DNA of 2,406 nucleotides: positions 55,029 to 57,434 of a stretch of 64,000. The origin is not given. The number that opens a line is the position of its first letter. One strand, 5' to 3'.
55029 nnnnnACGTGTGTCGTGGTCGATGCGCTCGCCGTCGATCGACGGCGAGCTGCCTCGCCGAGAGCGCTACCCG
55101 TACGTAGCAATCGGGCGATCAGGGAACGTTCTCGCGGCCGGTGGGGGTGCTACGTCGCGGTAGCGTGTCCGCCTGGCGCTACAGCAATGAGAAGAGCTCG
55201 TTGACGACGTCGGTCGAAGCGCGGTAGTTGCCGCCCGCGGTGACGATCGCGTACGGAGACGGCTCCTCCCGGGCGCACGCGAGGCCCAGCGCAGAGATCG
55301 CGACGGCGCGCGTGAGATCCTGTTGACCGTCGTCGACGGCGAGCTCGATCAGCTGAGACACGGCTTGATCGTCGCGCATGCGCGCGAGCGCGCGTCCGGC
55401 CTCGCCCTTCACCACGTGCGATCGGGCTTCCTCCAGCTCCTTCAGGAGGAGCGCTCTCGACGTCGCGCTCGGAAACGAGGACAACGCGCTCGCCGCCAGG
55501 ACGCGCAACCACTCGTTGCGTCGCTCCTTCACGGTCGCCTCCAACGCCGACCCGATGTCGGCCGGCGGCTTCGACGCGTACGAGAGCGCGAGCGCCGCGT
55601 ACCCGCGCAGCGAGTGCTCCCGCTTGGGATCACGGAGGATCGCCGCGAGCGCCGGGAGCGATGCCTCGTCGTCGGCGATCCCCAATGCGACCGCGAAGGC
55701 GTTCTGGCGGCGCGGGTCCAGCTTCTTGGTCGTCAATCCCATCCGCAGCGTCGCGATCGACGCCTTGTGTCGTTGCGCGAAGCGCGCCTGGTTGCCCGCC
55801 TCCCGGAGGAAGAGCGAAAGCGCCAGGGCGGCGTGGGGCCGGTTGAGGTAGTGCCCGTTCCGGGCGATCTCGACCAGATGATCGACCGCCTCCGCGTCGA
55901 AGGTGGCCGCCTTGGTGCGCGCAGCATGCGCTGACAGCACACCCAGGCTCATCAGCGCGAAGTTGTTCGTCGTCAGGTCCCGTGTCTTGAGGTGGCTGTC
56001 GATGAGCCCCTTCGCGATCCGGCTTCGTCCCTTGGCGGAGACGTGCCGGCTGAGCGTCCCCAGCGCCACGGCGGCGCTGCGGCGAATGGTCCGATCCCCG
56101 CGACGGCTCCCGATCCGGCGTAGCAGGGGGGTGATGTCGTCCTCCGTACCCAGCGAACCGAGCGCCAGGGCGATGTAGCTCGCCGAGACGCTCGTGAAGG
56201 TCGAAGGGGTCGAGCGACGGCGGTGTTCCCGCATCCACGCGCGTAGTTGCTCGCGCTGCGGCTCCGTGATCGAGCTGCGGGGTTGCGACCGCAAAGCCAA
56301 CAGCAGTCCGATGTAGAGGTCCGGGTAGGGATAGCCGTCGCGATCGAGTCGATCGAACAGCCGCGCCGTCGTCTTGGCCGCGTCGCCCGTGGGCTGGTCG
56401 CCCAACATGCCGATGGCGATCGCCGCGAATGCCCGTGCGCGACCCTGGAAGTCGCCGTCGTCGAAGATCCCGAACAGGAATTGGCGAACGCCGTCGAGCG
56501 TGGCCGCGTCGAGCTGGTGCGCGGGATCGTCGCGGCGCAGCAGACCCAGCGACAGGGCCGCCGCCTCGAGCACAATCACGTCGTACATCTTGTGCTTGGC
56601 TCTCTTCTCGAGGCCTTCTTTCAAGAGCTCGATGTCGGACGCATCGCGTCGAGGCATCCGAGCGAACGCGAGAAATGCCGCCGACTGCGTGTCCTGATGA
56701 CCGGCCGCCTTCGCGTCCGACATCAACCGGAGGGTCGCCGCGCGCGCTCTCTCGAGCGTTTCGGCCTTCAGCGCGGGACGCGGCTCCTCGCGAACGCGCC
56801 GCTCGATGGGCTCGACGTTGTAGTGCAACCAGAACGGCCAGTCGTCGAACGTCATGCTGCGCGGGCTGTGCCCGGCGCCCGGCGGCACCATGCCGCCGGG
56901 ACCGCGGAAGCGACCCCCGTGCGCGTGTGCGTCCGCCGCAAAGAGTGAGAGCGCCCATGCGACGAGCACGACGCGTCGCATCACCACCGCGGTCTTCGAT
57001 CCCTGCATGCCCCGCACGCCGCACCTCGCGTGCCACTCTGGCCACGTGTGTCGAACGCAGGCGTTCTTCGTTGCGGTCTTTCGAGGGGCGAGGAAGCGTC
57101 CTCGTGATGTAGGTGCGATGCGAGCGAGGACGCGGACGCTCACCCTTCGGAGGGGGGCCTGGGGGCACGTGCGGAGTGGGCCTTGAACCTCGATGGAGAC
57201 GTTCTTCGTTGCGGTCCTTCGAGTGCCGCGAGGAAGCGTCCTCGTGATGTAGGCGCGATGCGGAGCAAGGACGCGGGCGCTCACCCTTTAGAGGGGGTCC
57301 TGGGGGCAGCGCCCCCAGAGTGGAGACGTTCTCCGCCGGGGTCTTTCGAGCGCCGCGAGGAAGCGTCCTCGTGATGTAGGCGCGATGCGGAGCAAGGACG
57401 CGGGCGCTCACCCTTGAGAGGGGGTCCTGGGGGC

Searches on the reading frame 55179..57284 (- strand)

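Call 33: search_protein_families(library=pfam, proteins=[window:55179-57284:-], max_evalue=0.001)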
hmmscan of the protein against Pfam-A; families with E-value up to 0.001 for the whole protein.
window:55179-57284:- (701 aa): 1 family
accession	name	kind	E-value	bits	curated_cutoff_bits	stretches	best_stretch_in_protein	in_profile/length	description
PF13646.12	HEAT_2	-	6.2e-12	46.1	27.7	1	585-667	8-88/88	HEAT repeats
